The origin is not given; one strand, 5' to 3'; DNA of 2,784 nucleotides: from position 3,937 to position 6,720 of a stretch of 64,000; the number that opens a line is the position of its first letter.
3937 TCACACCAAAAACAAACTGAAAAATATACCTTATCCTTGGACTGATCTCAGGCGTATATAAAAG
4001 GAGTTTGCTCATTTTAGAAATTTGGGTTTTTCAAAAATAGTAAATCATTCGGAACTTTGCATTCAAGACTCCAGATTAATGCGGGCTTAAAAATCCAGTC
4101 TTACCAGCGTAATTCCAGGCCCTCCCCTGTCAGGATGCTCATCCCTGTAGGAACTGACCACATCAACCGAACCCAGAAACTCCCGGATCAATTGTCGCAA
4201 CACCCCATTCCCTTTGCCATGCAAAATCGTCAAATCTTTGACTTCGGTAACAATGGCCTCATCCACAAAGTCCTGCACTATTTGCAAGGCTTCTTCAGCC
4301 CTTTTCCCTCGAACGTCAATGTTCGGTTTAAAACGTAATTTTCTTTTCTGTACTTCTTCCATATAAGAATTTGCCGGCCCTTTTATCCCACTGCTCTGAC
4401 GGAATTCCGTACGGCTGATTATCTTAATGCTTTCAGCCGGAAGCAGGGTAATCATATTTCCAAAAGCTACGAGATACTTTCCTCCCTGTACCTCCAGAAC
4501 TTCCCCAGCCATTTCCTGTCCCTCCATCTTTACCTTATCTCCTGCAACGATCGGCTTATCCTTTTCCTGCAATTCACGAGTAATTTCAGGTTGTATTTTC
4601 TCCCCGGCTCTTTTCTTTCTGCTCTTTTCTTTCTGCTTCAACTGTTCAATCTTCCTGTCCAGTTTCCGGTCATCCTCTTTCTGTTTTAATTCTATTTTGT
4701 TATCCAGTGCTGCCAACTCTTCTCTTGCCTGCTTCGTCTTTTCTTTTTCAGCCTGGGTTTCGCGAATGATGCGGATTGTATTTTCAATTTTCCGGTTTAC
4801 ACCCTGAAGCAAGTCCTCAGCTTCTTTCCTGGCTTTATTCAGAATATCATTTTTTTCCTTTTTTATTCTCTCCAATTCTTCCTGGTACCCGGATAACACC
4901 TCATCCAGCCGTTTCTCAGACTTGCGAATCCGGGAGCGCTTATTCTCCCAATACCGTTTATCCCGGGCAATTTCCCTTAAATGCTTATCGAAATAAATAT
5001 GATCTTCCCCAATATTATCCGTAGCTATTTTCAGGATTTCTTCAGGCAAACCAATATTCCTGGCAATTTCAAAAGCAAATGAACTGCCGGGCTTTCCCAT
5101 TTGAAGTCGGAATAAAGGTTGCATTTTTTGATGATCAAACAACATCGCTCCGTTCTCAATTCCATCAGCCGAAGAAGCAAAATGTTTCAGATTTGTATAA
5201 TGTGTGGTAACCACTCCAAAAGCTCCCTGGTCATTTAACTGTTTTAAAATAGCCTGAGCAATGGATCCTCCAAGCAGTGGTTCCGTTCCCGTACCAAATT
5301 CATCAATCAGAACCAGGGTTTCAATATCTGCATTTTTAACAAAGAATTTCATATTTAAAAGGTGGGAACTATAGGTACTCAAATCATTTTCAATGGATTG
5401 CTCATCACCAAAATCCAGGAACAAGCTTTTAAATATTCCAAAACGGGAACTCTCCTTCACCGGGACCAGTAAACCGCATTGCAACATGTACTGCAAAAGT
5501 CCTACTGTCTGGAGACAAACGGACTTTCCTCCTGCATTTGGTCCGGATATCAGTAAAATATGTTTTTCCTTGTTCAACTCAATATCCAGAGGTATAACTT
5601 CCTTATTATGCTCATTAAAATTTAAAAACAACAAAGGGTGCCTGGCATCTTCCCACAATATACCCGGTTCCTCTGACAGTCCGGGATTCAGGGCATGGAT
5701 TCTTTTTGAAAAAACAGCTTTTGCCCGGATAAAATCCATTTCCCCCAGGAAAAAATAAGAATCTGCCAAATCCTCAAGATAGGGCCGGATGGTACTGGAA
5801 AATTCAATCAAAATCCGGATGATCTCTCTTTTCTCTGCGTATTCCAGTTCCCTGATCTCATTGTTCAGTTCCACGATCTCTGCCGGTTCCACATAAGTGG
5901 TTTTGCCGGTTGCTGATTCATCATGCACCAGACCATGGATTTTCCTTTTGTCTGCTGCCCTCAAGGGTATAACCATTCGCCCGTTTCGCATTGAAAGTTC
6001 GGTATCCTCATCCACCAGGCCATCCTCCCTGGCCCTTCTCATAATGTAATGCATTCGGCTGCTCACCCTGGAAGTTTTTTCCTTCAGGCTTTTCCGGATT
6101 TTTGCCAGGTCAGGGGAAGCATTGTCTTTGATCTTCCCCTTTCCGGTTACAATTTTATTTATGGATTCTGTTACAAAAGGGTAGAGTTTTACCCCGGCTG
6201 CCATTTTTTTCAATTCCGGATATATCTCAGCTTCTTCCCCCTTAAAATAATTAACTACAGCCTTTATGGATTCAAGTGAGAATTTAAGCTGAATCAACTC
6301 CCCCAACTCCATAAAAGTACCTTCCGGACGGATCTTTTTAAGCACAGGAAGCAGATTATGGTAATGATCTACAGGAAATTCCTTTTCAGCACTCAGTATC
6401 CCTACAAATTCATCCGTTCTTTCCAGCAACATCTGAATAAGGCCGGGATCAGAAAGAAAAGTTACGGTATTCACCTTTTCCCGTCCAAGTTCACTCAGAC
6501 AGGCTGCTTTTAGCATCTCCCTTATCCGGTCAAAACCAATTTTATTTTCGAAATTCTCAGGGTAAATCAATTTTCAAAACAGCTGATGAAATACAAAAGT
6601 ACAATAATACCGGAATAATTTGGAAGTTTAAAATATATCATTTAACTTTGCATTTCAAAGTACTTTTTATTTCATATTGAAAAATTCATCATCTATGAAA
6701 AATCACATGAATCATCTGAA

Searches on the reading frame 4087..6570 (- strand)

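Call 11: search_protein_families(library=pfam, proteins=[window:4087-6570:-], max_evalue=0.00001)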
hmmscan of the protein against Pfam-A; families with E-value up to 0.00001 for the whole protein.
window:4087-6570:- (827 aa): 3 families
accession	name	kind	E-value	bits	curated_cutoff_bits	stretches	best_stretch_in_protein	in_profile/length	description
PF00488.27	MutS_V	-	6e-30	105.1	30.2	1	340-518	2-182/188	MutS domain V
PF01713.27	Smr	-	1.9e-21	76.5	25.7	1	751-825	1-76/77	Smr domain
PF20297.4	MSSS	-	2.2e-06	27.7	26.8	1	676-713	1-40/42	MutS2 and Smr-associated SH3 domain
